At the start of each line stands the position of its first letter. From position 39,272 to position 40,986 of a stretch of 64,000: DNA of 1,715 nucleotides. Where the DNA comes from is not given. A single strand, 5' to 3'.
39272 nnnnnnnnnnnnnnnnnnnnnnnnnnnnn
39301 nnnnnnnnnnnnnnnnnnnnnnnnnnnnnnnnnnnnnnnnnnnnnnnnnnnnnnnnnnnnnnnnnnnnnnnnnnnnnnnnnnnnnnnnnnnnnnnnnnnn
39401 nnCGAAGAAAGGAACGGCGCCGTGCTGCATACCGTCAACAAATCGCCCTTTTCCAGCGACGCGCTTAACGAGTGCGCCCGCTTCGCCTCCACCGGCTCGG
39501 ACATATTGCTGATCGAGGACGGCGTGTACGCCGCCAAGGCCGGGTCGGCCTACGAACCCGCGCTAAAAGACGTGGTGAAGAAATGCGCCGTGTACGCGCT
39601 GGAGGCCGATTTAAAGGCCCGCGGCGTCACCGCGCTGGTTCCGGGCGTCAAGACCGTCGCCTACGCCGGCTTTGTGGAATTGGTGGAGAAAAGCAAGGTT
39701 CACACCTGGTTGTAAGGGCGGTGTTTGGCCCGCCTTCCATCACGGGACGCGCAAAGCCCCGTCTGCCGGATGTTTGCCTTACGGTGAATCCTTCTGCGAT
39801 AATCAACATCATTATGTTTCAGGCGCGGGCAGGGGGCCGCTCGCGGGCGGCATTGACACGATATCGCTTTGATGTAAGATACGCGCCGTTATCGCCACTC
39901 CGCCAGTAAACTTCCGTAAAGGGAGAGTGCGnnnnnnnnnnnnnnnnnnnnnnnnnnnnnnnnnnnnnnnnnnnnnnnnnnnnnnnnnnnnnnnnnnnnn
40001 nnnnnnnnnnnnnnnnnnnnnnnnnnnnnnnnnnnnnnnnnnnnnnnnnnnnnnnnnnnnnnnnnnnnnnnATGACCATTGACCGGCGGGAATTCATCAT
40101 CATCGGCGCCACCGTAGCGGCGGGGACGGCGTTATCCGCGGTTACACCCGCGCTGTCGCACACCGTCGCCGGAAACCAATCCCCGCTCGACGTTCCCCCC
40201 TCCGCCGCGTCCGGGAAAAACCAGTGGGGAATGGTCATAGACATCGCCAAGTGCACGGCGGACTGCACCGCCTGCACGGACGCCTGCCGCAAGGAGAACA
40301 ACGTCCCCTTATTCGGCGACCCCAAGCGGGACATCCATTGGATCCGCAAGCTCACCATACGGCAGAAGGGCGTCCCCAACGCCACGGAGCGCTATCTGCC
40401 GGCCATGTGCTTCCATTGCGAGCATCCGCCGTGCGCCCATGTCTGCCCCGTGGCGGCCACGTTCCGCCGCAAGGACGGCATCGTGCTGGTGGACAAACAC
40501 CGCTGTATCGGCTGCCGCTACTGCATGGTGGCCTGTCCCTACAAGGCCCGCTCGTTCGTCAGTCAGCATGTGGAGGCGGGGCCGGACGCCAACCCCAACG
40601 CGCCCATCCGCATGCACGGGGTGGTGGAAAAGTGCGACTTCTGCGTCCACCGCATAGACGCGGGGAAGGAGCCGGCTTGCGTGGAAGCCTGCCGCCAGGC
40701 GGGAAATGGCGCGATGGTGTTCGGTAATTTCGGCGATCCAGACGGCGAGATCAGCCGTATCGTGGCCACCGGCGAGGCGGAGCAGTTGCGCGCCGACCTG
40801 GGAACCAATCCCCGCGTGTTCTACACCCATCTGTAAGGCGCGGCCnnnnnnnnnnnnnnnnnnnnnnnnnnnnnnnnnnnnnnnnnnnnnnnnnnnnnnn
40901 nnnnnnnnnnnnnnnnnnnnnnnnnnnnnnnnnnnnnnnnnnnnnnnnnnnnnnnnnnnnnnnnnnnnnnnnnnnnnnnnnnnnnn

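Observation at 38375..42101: Orphan dsrEFH (no dsrAB/C/MK nearby) followed by its own promoter, a coupled 47-aa TM peptide, a Tat FeS protein and an NrfD-like membrane subunit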

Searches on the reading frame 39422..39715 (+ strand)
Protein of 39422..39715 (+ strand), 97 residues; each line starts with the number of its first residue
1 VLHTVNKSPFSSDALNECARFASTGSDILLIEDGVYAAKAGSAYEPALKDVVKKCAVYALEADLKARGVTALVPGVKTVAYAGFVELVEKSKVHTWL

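Call 3: search_protein_families(library=pfam, proteins=[window:39422-39715:+])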
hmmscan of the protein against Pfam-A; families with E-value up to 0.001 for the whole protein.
window:39422-39715:+ (97 aa): 1 family
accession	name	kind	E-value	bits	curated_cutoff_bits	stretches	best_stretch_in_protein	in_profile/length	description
PF04077.17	DsrH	-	7.6e-27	93.8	24.4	1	7-92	1-86/88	DsrH like protein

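Call 4: search_protein_families(library=ncbifam, proteins=[window:39422-39715:+])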
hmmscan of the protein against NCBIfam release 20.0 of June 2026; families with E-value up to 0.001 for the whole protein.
window:39422-39715:+ (97 aa): 2 families
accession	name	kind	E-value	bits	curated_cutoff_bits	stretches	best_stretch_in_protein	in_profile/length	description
TIGR03011.1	sulf_tusB_dsrH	equivalog_domain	3.2e-27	94.5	49.2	1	2-96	1-95/95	sulfurtransferase complex subunit TusB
NF010035.0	PRK13510.1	equivalog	9.5e-16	57.9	104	1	1-92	1-90/95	sulfurtransferase complex subunit TusB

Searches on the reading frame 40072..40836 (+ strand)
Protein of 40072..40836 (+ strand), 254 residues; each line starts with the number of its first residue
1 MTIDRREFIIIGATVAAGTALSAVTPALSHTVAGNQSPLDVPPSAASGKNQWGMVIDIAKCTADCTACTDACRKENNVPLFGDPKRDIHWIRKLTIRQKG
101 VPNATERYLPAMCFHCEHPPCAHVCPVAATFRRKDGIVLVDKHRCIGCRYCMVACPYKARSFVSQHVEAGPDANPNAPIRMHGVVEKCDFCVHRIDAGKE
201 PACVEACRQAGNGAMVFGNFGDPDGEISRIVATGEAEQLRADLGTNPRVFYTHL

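Call 3: search_protein_families(library=pfam, proteins=[window:40072-40836:+])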
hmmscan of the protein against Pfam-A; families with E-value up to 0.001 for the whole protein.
window:40072-40836:+ (254 aa): 8 families
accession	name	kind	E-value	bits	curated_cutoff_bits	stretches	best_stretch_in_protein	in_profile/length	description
PF13247.11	Fer4_11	-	7.8e-19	68.2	26.2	1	107-209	4-92/100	4Fe-4S dicluster domain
PF13237.11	Fer4_10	-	1.2e-09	38.4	25.5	2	138-207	2-52/53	4Fe-4S dicluster domain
PF12838.12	Fer4_7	-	2.3e-09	38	27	1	144-207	1-48/52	4Fe-4S dicluster domain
PF13187.11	Fer4_9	-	3.7e-08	33.7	27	1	144-209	1-49/52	4Fe-4S dicluster domain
PF12837.12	Fer4_6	-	9.4e-07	28.9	25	1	137-159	1-23/24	4Fe-4S binding domain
PF00037.32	Fer4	-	2.3e-06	27.6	21.1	1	140-160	3-23/24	4Fe-4S binding domain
PF12797.12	Fer4_2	-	3.9e-06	26.9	24.5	1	137-157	2-22/22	4Fe-4S binding domain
PF25160.1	LdpA_Fe-S-bd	-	0.00019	21.6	27.6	1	116-159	5-42/49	LdpA Fe-S cluster-binding domain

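Call 4: search_protein_families(library=ncbifam, proteins=[window:40072-40836:+])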
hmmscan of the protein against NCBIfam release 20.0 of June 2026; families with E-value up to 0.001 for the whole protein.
window:40072-40836:+ (254 aa): 37 families (the best 25 are shown)
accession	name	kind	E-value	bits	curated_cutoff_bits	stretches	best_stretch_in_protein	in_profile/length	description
NF045797.1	DsrO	equivalog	1.3e-84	283.3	200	1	1-252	1-234/235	sulfate reduction electron transfer complex DsrMKJOP subunit DsrO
NF041782.1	mnquin_red_QrcC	equivalog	7.8e-47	159.9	400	1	52-252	1-225/239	menaquinone reductase iron-sulfur cluster-binding subunit QrcC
NF011569.0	PRK14993.1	equivalog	2.1e-46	158.3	416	1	36-253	28-223/244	tetrathionate reductase subunit TtrB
NF041715.1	arsenate_red_ArrB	equivalog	1.1e-45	156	450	2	51-165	2-109/233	arsenate respiratory reductase iron-sulfur subunit ArrB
TIGR03149.1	cyt_nit_nrfC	equivalog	7.4e-41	139.9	377.6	1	33-250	27-214/225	cytochrome c nitrite reductase Fe-S protein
TIGR02951.1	DMSO_dmsB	equivalog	1e-28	100.4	214.1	1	51-209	1-145/161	DMSO/selenate family reductase complex B subunit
NF008134.0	PRK10882.1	equivalog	2.4e-26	92.6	263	1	3-232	2-220/329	hydrogenase 2 operon protein HybA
TIGR03478.1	DMSO_red_II_bet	subfamily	1.8e-25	89.6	480.7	1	101-251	119-252/321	DMSO reductase family type II enzyme, iron-sulfur subunit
NF045715.1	sulf_resp_HmcB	equivalog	1e-24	87.2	420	1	44-219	29-197/307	sulfate respiration complex iron-sulfur protein HmcB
NF038355.1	FDH3_beta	equivalog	9.4e-24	84.4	240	1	54-208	5-155/180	formate dehydrogenase FDH3 subunit beta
NF042979.1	EthbenzDh_ebdB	equivalog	1.7e-20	73.2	740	1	101-252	141-275/354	ethylbenzene dehydrogenase subunit beta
NF007658.0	PRK10330.1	equivalog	1.7e-16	60.2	260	1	56-208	7-148/181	electron transport protein HydN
NF009408.0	PRK12769.1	equivalog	3.3e-16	58.6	1003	1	59-208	10-138/659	formate-dependent uric acid utilization protein AegA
TIGR01582.1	FDH-beta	equivalog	1e-15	57.6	334.7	1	112-222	92-184/283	formate dehydrogenase subunit beta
TIGR01660.1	narH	equivalog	9.7e-15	53.9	524.05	1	105-208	175-263/492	nitrate reductase subunit beta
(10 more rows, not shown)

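Call 28: find_related_loci(query=window:40072-40836:+, collection=metagenome_contigs, flank=10000)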
Query window:40072-40836:+ (254 aa) in metagenome_contigs; peptide patterns used: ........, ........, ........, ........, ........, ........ (x = any residue, [..] = any of these).
600 stretches matched a pattern (row limit reached: there are more); 446 encode a relative of the query (tblastn E <= 1e-3); the best 80 are kept; 80 distinct loci.
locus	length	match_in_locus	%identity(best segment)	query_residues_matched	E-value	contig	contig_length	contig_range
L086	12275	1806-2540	66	1-251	9e-115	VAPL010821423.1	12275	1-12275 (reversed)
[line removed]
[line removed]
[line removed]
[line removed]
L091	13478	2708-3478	43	3-251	1e-58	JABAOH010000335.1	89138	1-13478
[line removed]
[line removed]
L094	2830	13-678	46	44-251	8e-58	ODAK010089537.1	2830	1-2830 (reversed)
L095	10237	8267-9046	41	1-251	1e-56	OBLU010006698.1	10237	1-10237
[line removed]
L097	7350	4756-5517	41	1-251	5e-56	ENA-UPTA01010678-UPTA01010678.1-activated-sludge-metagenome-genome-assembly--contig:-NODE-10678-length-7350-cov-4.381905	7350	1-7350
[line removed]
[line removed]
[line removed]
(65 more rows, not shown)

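Call 29: find_homologous_proteins(query=window:40072-40836:+)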
Query window:40072-40836:+ (254 aa): 7681 proteins with E <= 0.001 among 8000 candidates; the best 120 are listed.
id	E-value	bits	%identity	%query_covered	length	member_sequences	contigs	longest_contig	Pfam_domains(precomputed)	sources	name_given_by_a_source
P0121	3.6e-164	562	94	100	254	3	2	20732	PF12797.13,PF12837.13,PF13247.12,PF00037.33,PF12838.13,PF13237.12,PF13187.12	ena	-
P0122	4.1e-122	425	71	98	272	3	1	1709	PF12797.13,PF12837.13,PF13247.12,PF00037.33,PF12838.13,PF13237.12,PF13187.12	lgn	-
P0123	1.9e-116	406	68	100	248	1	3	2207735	PF12837.13,PF13247.12,PF00037.33,PF12838.13,PF13237.12,PF13187.12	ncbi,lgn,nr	ncbi:MAG: 4Fe-4S dicluster domain-containing protein [Nitrospinae bacterium]|nr:4Fe-4S dicluster dom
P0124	2.2e-116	406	67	99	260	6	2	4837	PF12797.13,PF12837.13,PF13247.12,PF00037.33,PF12838.13,PF13237.12,PF13187.12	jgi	-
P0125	7.1e-116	404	67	99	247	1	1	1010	PF12797.13,PF12837.13,PF13247.12,PF00037.33,PF12838.13,PF13237.12,PF13187.12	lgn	-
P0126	8.4e-114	397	67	99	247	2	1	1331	PF12797.13,PF12837.13,PF13247.12,PF00037.33,PF12838.13,PF13237.12,PF13187.12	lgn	-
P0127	1.5e-112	393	67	99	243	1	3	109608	PF12797.13,PF12837.13,PF13247.12,PF00037.33,PF12838.13,PF13237.12,PF13187.12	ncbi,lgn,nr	ncbi:MAG: 4Fe-4S dicluster domain-containing protein [Nitrospinae bacterium]|nr:4Fe-4S dicluster dom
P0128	1.8e-112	393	67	99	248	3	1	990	PF12837.13,PF13247.12,PF00037.33,PF12838.13,PF13237.12,PF13187.12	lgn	-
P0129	1.1e-111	390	66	99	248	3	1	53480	PF10518.15,PF12837.13,PF13247.12,PF00037.33,PF12838.13,PF13237.12,PF13187.12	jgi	jgi:molybdopterin-containing oxidoreductase family iron-sulfur binding subunit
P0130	2.2e-111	389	65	99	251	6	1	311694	PF12837.13,PF13247.12,PF00037.33,PF12838.13,PF13237.12,PF13187.12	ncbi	ncbi:MAG: sulfate reduction electron transfer complex DsrMKJOP subunit DsrO [Candidatus Nitrospinota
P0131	2.5e-110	386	66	99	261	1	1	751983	PF12797.13,PF12837.13,PF13247.12,PF00037.33,PF12838.13,PF13237.12,PF13187.12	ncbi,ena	-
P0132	6.3e-110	385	65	98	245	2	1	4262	PF12797.13,PF12837.13,PF13247.12,PF00037.33,PF12838.13,PF13237.12,PF13187.12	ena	-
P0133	9.7e-110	384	65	100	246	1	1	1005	PF12837.13,PF13247.12,PF00037.33,PF12838.13,PF13237.12,PF13187.12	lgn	-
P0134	1.0e-108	381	62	99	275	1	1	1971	PF12797.13,PF12837.13,PF13247.12,PF00037.33,PF12838.13,PF13237.12,PF13187.12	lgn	-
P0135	1.5e-108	380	63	100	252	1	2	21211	PF12837.13,PF13247.12,PF00037.33,PF12838.13,PF13237.12,PF13187.12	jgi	jgi:molybdopterin-containing oxidoreductase family iron-sulfur binding subunit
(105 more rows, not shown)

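Call 30: find_encoding_contigs(protein=P0121, flank=10000, max_places=4)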
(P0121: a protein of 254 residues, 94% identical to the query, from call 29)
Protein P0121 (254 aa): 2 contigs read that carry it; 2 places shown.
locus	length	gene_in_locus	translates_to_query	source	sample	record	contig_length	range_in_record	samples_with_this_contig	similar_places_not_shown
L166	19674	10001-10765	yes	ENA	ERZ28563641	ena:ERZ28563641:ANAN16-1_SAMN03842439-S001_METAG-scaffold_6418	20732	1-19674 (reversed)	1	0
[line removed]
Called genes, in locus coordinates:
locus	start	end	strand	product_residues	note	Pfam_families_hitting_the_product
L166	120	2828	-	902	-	PF01590:GAF, PF13185:GAF_2, PF08448:PAS_4, PF00989:PAS, PF08447:PAS_3, PF08448:PAS_4, PF13426:PAS_9, PF00512:HisKA, +2 more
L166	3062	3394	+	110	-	-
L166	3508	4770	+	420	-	PF02321:OEP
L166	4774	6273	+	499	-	PF25917:BSH_RND (weak), PF25919:BSH_CusB, PF25973:BSH_CzcB, PF25869:3HB_CusB (weak), PF25954:Beta-barrel_RND_2, PF25967:RND-MFP_C (weak), PF25975:CzcB_C, PF25989:YknX_C (weak)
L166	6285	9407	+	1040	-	PF00873:ACR_tran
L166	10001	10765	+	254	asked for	PF13187:Fer4_9 (faint), PF13247:Fer4_11, PF00037:Fer4 (weak), PF12797:Fer4_2 (weak), PF12837:Fer4_6 (weak), PF13237:Fer4_10 (weak), PF12838:Fer4_7 (weak)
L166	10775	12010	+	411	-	PF03916:NrfD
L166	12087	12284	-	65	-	-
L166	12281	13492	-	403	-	PF00158:Sigma54_activat, PF14532:Sigma54_activ_2, PF07728:AAA_5 (weak), PF25601:AAA_lid_14, PF02954:HTH_8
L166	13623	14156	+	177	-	PF00156:Pribosyltran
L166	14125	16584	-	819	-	PF13567:DUF4131, PF03772:Competence, PF00753:Lactamase_B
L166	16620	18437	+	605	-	PF01336:tRNA_anti-codon, PF00152:tRNA-synt_2, PF02938:GAD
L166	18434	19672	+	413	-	?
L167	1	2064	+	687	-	?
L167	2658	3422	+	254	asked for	PF13187:Fer4_9 (faint), PF13247:Fer4_11, PF00037:Fer4 (weak), PF12797:Fer4_2 (weak), PF12837:Fer4_6 (weak), PF13237:Fer4_10 (weak), PF12838:Fer4_7 (weak)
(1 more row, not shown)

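Call 57: search_protein_families(library=ncbifam, proteins=[L166:9631-10002:+], max_evalue=0.01)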
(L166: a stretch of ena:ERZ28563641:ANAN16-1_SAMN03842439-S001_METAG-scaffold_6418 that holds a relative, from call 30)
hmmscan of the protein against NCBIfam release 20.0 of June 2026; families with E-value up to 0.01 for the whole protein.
L166:9631-10002:+ (124 aa): 1 family
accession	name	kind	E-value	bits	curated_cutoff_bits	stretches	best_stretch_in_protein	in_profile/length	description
NF038038.1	cytoc_DsrJ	equivalog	1.6e-25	89.7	100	1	3-113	3-121/121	sulfate reduction electron transfer complex DsrMKJOP subunit DsrJ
